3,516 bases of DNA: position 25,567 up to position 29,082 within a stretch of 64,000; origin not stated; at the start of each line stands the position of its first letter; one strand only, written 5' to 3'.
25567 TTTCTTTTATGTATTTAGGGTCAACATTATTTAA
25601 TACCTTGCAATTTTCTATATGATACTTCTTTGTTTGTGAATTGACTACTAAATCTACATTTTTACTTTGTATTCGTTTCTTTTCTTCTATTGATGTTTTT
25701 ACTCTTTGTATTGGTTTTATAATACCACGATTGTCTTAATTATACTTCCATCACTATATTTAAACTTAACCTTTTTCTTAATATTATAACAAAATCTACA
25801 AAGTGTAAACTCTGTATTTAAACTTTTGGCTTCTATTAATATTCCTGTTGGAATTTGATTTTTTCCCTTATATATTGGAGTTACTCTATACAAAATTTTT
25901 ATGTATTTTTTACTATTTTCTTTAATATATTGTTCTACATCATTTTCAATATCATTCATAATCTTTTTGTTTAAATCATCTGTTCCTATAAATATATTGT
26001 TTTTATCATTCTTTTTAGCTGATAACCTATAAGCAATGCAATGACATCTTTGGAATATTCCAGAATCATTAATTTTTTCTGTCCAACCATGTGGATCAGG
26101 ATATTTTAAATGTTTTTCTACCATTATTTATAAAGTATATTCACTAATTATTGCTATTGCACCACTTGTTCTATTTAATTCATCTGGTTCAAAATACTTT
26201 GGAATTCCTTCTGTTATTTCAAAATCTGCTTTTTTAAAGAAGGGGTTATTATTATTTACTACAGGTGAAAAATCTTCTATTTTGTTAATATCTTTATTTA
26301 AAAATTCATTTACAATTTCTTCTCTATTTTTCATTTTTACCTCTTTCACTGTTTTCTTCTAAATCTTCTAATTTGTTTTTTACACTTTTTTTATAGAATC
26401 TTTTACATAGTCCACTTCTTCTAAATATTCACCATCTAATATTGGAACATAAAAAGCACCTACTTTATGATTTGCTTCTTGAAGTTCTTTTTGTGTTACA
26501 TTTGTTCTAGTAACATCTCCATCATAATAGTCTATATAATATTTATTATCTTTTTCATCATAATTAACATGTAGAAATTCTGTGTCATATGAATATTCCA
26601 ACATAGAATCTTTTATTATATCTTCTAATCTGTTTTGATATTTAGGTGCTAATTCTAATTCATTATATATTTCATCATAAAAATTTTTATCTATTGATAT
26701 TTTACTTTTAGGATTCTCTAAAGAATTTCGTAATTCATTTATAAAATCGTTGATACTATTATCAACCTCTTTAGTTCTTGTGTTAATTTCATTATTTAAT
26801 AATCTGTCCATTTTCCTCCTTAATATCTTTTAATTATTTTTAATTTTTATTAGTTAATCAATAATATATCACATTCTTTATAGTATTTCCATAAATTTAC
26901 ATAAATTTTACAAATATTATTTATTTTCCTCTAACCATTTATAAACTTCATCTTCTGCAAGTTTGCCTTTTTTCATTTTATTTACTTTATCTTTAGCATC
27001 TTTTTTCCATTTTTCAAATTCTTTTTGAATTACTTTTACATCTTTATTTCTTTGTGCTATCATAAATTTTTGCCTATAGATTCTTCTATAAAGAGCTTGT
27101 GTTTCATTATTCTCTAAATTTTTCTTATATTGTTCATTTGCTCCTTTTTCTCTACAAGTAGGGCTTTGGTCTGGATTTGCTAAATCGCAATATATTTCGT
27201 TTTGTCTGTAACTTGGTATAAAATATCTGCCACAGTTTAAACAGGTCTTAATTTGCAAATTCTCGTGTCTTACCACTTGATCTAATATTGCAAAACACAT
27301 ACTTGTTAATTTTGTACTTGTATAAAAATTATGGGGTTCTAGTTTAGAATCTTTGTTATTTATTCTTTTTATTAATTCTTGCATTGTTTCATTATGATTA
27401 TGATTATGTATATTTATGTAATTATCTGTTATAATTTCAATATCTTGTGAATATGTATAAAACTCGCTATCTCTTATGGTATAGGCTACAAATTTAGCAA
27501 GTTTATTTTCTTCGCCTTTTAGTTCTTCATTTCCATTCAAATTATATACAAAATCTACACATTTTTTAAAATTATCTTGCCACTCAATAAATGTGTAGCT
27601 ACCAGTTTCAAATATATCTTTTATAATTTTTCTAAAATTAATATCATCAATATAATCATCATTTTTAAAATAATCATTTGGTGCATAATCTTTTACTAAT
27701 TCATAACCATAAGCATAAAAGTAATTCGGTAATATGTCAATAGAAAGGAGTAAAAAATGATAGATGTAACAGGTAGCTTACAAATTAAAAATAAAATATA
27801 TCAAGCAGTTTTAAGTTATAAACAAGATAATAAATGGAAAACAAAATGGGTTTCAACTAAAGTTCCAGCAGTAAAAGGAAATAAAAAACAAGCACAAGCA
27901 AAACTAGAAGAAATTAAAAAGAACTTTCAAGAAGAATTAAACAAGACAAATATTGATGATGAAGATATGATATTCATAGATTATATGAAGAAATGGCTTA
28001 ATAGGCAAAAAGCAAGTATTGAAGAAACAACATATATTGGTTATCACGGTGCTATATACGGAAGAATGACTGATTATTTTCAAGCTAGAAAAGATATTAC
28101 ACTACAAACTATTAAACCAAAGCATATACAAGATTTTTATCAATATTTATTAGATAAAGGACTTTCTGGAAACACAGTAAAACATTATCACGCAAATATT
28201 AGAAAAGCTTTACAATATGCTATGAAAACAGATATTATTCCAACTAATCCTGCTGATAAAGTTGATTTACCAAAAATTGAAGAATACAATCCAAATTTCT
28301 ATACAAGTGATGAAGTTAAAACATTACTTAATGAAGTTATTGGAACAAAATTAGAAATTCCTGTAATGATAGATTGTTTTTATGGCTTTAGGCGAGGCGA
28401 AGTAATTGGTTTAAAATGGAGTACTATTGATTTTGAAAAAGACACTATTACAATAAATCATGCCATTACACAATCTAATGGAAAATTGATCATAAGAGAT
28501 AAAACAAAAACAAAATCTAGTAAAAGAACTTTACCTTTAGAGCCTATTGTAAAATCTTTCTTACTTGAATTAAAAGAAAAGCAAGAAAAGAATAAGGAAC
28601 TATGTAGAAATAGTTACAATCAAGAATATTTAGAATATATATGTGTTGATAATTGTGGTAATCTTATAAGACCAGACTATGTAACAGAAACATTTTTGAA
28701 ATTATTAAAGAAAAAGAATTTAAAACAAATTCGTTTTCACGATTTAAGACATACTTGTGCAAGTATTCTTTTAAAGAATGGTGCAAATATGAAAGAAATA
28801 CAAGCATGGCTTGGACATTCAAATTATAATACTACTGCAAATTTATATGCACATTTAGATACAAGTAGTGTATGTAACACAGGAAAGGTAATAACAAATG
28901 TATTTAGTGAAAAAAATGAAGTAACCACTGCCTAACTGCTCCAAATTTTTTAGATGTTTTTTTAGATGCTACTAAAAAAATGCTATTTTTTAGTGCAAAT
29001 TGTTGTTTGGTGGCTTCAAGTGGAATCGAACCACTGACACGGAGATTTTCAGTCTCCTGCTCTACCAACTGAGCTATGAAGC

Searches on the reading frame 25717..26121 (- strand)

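Call 28: search_protein_families(library=pfam, proteins=[window:25717-26121:-], max_evalue=0.001)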
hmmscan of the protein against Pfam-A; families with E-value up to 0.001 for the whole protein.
window:25717-26121:- (134 aa): 1 family
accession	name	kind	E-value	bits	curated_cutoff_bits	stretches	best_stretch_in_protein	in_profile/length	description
PF13930.12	Endonuclea_NS_2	-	6.7e-16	59.1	27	1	9-100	41-130/132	DNA/RNA non-specific endonuclease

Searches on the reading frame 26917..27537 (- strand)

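Call 28: search_protein_families(library=pfam, proteins=[window:26917-27537:-], max_evalue=0.001)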
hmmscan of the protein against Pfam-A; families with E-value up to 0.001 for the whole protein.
window:26917-27537:- (206 aa): 1 family
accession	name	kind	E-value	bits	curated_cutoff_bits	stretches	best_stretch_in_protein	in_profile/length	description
PF19553.4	DUF6076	-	3.9e-14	53.2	23.5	1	95-193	50-146/168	Family of unknown function (DUF6076)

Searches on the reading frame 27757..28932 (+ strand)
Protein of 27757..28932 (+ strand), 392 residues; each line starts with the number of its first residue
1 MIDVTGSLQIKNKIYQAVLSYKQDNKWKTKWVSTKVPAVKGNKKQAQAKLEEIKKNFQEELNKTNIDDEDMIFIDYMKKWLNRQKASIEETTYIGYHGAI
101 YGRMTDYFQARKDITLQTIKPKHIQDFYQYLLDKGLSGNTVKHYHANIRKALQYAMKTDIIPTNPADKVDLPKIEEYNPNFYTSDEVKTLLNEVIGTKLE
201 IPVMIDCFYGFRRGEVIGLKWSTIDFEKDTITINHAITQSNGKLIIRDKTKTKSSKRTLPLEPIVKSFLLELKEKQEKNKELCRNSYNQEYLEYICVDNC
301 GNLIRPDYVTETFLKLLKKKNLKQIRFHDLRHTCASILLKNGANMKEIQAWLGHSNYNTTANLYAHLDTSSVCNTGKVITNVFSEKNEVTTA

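Call 28: search_protein_families(library=pfam, proteins=[window:27757-28932:+], max_evalue=0.001)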
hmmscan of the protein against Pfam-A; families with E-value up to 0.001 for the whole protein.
window:27757-28932:+ (392 aa): 4 families
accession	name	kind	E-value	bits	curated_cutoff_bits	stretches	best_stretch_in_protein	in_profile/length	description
PF00589.27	Phage_integrase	-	9.3e-27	94.3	27.1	1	182-369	3-170/172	Phage integrase family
PF13102.12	Phage_int_SAM_5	-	1.1e-14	55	22.3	1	73-168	2-97/98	Phage integrase SAM-like domain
PF14659.12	Phage_int_SAM_3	-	7.3e-09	36.2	22.6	1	73-131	2-57/58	Phage integrase, N-terminal SAM-like domain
PF02899.23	Phage_int_SAM_1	-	7.9e-05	23.3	22.3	0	105-157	30-81/83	Phage integrase, N-terminal SAM-like domain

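Call 43: search_protein_families(library=ncbifam, proteins=[window:27757-28932:+], max_evalue=0.01)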
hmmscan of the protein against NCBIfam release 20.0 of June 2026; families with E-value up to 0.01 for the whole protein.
window:27757-28932:+ (392 aa): 10 families
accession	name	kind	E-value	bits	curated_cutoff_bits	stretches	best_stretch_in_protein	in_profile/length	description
TIGR02224.1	recomb_XerC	equivalog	9.7e-30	103.9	335.15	1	88-372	13-282/295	tyrosine recombinase XerC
TIGR02225.1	recomb_XerD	equivalog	9e-28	97.4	329.6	1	105-372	29-279/290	site-specific tyrosine recombinase XerD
NF040815.2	recomb_XerA_Arch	equivalog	2.8e-27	95.9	220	1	101-372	24-259/263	site-specific tyrosine recombinase/integron integrase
NF001399.0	PRK00283.1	subfamily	5.7e-21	75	279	1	105-370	38-286/300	tyrosine recombinase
NF002331.0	PRK01287.1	subfamily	1e-16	60.9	371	1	134-366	93-311/365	site-specific tyrosine recombinase XerC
TIGR02249.1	integrase_gron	subfamily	2.3e-12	46.9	265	2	322-367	256-300/315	integron integrase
NF003462.0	PRK05084.1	equivalog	1e-08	34.3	267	1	324-371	302-348/360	tyrosine recombinase XerS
NF007370.0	PRK09870.1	subfamily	1.3e-06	28.2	221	1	276-361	88-174/200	tyrosine-type DNA invertase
NF011946.0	PRK15417.1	equivalog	5.2e-05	22.6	435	1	324-368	273-316/337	integron integrase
NF007371.0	PRK09871.1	subfamily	0.00033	20.3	222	1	324-362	132-170/198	tyrosine-type DNA invertase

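Call 46: find_homologous_proteins(query=window:27757-28932:+, max_evalue=1e-20)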
Query window:27757-28932:+ (392 aa): 7703 proteins with E <= 1e-20 among 8000 candidates; the best 120 are listed.
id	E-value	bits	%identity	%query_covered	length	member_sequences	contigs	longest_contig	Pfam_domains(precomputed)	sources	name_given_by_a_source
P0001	7.2e-253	856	97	100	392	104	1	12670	PF14659.13,PF13102.13,PF00589.28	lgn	-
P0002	4.3e-227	772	88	100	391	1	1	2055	PF14659.13,PF13102.13,PF00589.28,PF02899.24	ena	-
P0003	9.3e-227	770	87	100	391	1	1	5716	PF14659.13,PF13102.13,PF00589.28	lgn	-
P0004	4.8e-226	768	88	100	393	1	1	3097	PF14659.13,PF13102.13,PF00589.28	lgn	-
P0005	9.0e-226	767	88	100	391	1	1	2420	PF14659.13,PF13102.13,PF00589.28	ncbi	-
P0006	1.1e-225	767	87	100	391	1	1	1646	PF14659.13,PF13102.13,PF00589.28,PF02899.24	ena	-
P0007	2.2e-225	766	88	100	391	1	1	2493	PF14659.13,PF13102.13,PF00589.28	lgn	-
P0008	3.9e-225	765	87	100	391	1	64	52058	PF14659.13,PF13102.13,PF00589.28,PF02899.24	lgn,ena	-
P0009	3.9e-225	765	87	100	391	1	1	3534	PF14659.13,PF13102.13,PF00589.28,PF02899.24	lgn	-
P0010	5.1e-225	765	87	100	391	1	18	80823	PF14659.13,PF13102.13,PF00589.28,PF02899.24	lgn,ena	-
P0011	5.5e-225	765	87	100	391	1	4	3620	PF14659.13,PF13102.13,PF00589.28,PF02899.24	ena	-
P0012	5.5e-225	765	87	100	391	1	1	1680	PF14659.13,PF13102.13,PF00589.28,PF02899.24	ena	-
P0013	7.1e-225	764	87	100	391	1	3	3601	PF14659.13,PF13102.13,PF00589.28,PF02899.24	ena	-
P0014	7.6e-225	764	87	100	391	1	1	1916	PF14659.13,PF13102.13,PF00589.28,PF02899.24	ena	-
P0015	7.7e-225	764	87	100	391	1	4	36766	PF14659.13,PF13102.13,PF00589.28,PF02899.24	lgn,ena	-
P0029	2.4e-224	763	87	100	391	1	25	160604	PF14659.13,PF13102.13,PF00589.28,PF02899.24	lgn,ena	-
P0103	4.9e-218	742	86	100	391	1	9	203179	PF14659.13,PF13102.13,PF00589.28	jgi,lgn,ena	jgi:integrase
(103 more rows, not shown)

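Call 48: find_encoding_contigs(protein=P0029, flank=10000, max_places=4)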
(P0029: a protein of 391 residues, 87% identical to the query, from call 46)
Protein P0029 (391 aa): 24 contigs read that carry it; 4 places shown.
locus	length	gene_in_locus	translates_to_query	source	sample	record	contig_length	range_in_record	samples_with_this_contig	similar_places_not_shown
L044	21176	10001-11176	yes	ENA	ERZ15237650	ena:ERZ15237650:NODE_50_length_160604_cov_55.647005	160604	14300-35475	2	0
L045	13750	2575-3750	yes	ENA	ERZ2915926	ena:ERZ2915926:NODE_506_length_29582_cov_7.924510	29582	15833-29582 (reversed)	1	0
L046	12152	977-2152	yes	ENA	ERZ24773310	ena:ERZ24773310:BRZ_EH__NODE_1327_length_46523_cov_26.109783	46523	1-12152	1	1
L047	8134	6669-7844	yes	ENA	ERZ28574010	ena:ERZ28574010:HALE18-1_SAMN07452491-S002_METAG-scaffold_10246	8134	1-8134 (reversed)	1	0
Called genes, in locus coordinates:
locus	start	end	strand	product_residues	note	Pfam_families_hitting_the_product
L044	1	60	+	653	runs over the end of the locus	PF00270:DEAD (faint), PF04851:ResIII, PF17757:UvrB_inter, PF27431:UvrB_3rd, PF00271:Helicase_C, PF12344:UvrB, PF02151:UVR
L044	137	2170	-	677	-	PF03030:H_PPase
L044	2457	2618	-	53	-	-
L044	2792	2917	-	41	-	-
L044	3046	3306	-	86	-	PF13412:HTH_24, PF12802:MarR_2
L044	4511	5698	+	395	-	PF01076:Mob_Pre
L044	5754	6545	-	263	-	PF25186:Tad4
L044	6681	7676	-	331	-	PF02661:Fic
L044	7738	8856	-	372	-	PF19553:DUF6076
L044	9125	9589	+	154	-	-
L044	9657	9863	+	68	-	PF12728:HTH_17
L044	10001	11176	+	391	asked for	PF13102:Phage_int_SAM_5, PF14659:Phage_int_SAM_3, PF02899:Phage_int_SAM_1 (faint), PF00589:Phage_integrase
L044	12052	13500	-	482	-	PF00587:tRNA-synt_2b, PF03129:HGTP_anticodon, PF09180:ProRS-C_1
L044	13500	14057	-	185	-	PF04079:SMC_ScpB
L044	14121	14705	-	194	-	PF01553:Acyltransferase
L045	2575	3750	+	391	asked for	PF13102:Phage_int_SAM_5, PF14659:Phage_int_SAM_3, PF02899:Phage_int_SAM_1 (faint), PF00589:Phage_integrase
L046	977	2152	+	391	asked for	PF13102:Phage_int_SAM_5, PF14659:Phage_int_SAM_3, PF02899:Phage_int_SAM_1 (faint), PF00589:Phage_integrase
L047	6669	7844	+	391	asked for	PF13102:Phage_int_SAM_5, PF14659:Phage_int_SAM_3, PF02899:Phage_int_SAM_1 (faint), PF00589:Phage_integrase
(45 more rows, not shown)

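Call 49: find_encoding_contigs(protein=P0103, flank=10000, max_places=4)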
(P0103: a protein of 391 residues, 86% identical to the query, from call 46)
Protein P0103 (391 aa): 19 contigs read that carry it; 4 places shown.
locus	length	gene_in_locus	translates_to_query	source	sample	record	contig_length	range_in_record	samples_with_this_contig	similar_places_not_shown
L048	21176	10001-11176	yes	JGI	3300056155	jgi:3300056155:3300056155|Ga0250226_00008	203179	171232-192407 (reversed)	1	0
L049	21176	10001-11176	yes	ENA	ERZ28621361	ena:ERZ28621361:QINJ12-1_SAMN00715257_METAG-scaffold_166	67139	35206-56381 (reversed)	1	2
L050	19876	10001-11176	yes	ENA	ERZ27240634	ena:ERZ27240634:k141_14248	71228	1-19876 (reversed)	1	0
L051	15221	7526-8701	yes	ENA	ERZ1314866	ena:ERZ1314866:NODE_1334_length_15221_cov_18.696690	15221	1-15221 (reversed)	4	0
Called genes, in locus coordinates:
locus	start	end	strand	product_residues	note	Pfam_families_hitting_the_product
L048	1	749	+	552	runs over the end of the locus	-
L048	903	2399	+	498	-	PF00817:IMS, PF11799:IMS_C (weak)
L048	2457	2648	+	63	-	-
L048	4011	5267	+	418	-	PF01076:Mob_Pre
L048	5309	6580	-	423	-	PF04542:Sigma70_r2, PF04545:Sigma70_r4 (weak), PF01381:HTH_3 (faint)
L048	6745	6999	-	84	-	-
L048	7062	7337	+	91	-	PF01381:HTH_3 (weak)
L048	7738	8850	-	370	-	PF19553:DUF6076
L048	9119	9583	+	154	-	-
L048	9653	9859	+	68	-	PF12728:HTH_17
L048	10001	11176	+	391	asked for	PF13102:Phage_int_SAM_5, PF14659:Phage_int_SAM_3, PF00589:Phage_integrase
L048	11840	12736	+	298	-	-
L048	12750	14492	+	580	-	PF00501:AMP-binding, PF23562:AMP-binding_C_3 (weak)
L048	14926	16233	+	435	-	PF00342:PGI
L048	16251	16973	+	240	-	PF01643:Acyl-ACP_TE, PF13279:4HBT_2 (weak), PF20791:Acyl-ACP_TE_C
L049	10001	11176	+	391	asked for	PF13102:Phage_int_SAM_5, PF14659:Phage_int_SAM_3, PF00589:Phage_integrase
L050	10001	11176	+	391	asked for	PF13102:Phage_int_SAM_5, PF14659:Phage_int_SAM_3, PF00589:Phage_integrase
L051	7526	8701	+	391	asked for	PF13102:Phage_int_SAM_5, PF14659:Phage_int_SAM_3, PF00589:Phage_integrase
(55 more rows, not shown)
